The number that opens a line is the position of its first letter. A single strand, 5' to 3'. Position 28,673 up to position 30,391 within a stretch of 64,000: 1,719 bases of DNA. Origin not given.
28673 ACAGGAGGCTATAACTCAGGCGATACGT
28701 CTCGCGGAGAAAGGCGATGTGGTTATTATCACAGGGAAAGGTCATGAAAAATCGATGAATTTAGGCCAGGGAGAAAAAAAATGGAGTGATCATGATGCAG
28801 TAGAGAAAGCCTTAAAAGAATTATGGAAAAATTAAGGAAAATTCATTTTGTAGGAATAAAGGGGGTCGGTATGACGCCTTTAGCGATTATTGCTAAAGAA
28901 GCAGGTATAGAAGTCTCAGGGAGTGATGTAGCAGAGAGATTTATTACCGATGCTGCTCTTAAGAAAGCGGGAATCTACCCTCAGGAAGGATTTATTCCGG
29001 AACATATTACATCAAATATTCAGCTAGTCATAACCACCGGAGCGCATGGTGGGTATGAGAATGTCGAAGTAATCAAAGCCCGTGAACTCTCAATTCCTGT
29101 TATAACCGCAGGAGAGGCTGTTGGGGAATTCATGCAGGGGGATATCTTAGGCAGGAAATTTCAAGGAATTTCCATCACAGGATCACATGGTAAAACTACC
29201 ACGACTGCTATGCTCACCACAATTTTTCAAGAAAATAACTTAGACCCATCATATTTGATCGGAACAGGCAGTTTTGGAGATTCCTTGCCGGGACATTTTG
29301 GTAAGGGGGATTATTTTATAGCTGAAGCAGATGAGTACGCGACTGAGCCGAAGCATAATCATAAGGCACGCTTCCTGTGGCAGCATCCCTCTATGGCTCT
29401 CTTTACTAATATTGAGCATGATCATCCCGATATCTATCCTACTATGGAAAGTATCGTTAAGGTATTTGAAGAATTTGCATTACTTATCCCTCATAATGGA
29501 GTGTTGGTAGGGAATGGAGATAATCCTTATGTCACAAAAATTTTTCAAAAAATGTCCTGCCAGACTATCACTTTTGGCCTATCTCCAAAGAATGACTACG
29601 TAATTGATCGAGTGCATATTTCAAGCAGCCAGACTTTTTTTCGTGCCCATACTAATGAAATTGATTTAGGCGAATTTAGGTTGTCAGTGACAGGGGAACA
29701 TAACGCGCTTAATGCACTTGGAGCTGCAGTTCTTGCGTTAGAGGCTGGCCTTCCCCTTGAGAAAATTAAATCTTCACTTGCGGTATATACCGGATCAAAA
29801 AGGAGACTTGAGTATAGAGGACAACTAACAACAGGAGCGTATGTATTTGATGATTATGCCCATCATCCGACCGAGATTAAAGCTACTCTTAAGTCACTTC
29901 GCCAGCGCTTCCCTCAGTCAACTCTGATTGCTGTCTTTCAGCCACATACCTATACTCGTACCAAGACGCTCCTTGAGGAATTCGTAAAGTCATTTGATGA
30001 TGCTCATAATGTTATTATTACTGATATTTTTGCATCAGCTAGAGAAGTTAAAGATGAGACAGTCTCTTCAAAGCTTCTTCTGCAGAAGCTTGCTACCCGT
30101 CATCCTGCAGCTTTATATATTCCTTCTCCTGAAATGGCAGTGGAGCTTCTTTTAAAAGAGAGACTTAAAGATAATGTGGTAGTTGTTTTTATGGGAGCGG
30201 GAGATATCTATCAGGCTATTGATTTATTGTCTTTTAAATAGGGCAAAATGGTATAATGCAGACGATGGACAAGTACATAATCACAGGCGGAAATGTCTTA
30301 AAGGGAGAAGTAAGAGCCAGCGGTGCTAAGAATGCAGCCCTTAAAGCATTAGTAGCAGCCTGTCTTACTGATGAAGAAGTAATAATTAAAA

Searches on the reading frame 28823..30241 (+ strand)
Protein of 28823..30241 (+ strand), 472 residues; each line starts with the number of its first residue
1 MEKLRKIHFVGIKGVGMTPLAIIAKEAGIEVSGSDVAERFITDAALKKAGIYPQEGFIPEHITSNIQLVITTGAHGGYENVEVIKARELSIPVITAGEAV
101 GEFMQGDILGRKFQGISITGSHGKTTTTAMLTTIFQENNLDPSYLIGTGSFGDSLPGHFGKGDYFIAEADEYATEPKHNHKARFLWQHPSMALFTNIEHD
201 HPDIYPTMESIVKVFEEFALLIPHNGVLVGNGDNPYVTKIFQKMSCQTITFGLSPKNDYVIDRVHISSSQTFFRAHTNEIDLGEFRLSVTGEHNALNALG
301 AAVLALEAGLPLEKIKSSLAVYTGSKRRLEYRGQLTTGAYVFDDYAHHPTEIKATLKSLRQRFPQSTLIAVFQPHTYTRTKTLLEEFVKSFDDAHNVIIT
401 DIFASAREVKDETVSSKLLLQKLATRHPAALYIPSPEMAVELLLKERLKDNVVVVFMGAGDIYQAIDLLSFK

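Call 3: search_protein_families(library=pfam, proteins=[window:28823-30241:+], max_evalue=0.01)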
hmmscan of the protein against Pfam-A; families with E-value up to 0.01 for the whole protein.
window:28823-30241:+ (472 aa): 3 families
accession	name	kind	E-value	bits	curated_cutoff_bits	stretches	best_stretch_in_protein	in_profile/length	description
PF08245.18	Mur_ligase_M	-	9.6e-27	94.7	24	1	118-305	1-200/200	Mur ligase middle domain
PF02875.26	Mur_ligase_C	-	9.1e-20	72.2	28.4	1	327-460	1-127/127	Mur ligase, glutamate ligase domain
PF01225.30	Mur_ligase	-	3.8e-15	56.4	21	1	6-105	1-92/95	Mur ligase family, catalytic domain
